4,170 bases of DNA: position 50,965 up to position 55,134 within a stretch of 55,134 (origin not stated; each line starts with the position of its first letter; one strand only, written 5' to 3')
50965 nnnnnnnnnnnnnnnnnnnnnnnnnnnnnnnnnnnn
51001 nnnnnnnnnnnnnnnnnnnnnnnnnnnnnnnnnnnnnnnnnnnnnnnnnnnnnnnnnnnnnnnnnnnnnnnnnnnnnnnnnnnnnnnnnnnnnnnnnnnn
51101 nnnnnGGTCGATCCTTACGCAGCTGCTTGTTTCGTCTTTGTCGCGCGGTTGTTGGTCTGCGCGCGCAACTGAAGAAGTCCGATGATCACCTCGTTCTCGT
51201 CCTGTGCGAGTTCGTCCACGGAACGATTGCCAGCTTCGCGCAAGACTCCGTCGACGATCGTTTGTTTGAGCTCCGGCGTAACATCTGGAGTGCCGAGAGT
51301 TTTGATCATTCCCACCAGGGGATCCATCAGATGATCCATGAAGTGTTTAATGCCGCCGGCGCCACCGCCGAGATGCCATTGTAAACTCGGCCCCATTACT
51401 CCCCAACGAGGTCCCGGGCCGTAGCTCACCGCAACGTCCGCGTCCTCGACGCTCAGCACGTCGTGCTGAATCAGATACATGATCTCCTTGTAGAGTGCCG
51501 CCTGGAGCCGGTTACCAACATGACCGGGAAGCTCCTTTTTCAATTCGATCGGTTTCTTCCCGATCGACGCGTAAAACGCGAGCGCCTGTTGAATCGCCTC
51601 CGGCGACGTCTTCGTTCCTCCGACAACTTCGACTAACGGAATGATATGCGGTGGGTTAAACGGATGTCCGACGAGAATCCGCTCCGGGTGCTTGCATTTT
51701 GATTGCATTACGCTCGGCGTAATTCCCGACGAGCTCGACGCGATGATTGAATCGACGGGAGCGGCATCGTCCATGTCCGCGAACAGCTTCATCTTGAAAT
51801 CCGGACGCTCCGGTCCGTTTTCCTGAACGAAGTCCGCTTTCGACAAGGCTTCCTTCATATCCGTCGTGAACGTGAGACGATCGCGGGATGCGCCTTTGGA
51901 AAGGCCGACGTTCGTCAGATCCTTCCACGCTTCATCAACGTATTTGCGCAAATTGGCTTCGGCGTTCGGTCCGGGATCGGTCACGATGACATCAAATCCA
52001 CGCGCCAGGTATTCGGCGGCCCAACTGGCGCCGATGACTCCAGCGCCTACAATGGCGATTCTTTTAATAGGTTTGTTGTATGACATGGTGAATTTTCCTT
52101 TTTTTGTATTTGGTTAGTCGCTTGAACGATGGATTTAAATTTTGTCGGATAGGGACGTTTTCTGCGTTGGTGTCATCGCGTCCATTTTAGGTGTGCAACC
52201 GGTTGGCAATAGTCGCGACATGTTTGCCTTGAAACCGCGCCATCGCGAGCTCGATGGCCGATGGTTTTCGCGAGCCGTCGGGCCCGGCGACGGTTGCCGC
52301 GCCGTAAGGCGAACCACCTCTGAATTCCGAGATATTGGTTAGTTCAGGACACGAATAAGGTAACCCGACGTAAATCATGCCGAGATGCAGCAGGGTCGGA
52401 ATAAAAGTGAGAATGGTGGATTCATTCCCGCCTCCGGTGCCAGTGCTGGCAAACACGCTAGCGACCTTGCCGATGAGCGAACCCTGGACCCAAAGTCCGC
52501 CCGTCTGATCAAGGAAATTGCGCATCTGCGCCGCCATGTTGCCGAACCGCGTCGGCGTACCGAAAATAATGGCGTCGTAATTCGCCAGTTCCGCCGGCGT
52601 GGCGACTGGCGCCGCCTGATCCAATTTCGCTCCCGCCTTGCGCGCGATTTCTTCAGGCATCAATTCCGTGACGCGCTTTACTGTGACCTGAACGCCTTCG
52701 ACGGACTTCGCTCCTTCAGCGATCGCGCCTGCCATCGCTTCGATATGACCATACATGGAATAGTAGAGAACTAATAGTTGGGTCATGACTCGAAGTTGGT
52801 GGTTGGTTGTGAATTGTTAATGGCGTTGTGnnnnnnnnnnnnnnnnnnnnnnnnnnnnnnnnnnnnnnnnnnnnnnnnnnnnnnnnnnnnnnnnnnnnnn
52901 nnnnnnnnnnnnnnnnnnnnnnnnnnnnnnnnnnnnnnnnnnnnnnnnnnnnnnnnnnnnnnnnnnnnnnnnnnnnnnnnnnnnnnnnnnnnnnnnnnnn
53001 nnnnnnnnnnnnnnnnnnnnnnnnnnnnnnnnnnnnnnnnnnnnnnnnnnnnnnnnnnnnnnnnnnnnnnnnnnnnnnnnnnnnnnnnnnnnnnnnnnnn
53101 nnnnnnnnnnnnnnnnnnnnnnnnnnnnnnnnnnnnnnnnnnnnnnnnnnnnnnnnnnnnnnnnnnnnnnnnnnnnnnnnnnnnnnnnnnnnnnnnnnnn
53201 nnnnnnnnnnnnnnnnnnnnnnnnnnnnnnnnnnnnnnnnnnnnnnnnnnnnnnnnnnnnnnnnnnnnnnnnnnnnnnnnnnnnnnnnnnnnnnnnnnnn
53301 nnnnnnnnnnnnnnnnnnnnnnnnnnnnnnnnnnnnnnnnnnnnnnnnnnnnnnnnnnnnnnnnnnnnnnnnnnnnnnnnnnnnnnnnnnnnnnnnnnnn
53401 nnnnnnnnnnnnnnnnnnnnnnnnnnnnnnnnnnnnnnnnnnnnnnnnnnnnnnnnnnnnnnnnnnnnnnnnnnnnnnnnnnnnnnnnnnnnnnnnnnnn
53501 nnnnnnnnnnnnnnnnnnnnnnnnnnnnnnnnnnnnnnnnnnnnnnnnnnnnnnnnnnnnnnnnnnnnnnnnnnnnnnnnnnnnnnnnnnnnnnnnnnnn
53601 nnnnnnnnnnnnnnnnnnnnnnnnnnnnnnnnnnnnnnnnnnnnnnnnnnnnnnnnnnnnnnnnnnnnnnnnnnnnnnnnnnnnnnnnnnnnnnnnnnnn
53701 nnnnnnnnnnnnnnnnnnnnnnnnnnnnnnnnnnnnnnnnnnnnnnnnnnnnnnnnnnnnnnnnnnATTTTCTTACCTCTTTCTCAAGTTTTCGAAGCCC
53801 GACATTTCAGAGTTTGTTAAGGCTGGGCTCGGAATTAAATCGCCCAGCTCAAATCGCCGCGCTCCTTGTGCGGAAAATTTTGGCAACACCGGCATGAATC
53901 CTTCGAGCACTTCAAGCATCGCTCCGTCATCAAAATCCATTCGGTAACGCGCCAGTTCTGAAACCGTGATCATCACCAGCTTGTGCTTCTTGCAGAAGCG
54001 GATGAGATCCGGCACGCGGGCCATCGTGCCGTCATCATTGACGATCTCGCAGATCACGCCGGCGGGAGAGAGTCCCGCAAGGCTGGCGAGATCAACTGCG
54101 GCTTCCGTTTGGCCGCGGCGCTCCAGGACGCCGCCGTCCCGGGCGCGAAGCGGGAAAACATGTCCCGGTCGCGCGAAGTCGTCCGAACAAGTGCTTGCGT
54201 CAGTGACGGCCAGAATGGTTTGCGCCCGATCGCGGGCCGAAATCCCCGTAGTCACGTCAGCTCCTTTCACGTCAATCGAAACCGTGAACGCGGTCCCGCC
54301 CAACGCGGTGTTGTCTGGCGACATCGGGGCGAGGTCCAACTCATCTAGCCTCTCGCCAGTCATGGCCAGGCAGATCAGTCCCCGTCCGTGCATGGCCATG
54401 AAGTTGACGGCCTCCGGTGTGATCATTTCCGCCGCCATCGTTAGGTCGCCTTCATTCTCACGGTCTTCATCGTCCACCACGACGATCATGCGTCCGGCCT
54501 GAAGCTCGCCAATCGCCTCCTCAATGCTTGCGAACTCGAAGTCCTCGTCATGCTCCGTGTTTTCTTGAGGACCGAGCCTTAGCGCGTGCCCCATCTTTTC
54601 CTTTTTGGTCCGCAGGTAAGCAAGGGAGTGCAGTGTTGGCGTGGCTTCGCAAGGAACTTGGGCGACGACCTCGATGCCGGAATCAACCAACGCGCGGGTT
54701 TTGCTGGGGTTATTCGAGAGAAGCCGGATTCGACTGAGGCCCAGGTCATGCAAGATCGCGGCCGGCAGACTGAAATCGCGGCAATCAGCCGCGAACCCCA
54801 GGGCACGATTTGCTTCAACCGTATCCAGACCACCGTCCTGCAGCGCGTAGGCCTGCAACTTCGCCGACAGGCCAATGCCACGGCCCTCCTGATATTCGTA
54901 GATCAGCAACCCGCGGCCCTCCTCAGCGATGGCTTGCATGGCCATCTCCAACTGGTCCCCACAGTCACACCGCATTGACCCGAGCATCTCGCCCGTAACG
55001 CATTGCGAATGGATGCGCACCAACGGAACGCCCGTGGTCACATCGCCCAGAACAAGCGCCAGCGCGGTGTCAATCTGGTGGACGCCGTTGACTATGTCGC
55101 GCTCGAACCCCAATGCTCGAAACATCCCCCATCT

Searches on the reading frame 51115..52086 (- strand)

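Call 78: search_protein_families(library=pfam, proteins=[window:51115-52086:-], max_evalue=0.001)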
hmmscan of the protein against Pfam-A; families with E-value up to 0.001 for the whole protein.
window:51115-52086:- (323 aa): 4 families
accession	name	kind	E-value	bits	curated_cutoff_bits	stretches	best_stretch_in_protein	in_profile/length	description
PF02737.24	3HCDH_N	-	1.1e-46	159.4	22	1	10-183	2-178/180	3-hydroxyacyl-CoA dehydrogenase, NAD binding domain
PF00725.27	3HCDH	-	1.7e-09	38.5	22.1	1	188-256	1-69/97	3-hydroxyacyl-CoA dehydrogenase, C-terminal domain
PF03721.20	UDPG_MGDP_dh_N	-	1.7e-05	24.9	27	1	8-86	1-79/187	UDP-glucose/GDP-mannose dehydrogenase family, NAD binding domain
PF01266.30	DAO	-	0.00018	21.6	27.9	1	9-40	1-32/353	FAD dependent oxidoreductase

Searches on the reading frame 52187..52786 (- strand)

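Call 78: search_protein_families(library=pfam, proteins=[window:52187-52786:-], max_evalue=0.001)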
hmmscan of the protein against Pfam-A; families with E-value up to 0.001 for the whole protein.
window:52187-52786:- (199 aa): 4 families
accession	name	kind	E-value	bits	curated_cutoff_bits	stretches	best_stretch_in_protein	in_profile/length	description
PF03358.20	FMN_red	-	6.7e-12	45.7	24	1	16-141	17-141/152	NADPH-dependent FMN reductase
PF00258.30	Flavodoxin_1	-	9.2e-10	39.3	25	1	6-120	1-127/143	Flavodoxin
PF12724.12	Flavodoxin_5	-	4.3e-06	27.6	27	1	46-95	17-69/145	Flavodoxin domain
PF02525.22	Flavodoxin_2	-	3.5e-05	24.1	27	1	4-141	3-166/198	Flavodoxin-like fold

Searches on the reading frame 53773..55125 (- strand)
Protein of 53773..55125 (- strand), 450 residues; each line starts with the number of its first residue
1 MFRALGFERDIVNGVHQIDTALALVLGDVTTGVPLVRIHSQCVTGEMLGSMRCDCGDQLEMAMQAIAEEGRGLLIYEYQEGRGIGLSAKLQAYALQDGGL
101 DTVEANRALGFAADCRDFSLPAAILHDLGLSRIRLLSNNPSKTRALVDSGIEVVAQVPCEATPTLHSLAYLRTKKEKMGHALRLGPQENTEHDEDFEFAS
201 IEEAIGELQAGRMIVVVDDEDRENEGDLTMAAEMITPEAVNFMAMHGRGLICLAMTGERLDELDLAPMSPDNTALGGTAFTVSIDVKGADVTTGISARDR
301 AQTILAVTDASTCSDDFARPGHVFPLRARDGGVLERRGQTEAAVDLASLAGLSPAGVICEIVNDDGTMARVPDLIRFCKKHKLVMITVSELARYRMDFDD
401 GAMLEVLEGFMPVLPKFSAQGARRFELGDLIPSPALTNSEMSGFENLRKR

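Call 78: search_protein_families(library=pfam, proteins=[window:53773-55125:-], max_evalue=0.001)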
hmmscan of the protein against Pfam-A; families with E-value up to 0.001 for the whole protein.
window:53773-55125:- (450 aa): 2 families
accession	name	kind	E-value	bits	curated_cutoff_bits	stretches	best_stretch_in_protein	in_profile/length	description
PF00926.24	DHBP_synthase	-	1.7e-84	282.6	26.4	1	202-394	1-191/191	3,4-dihydroxy-2-butanone 4-phosphate synthase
PF00925.25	GTP_cyclohydro2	-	1.8e-54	184.2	23.3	1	2-158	15-165/165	GTP cyclohydrolase II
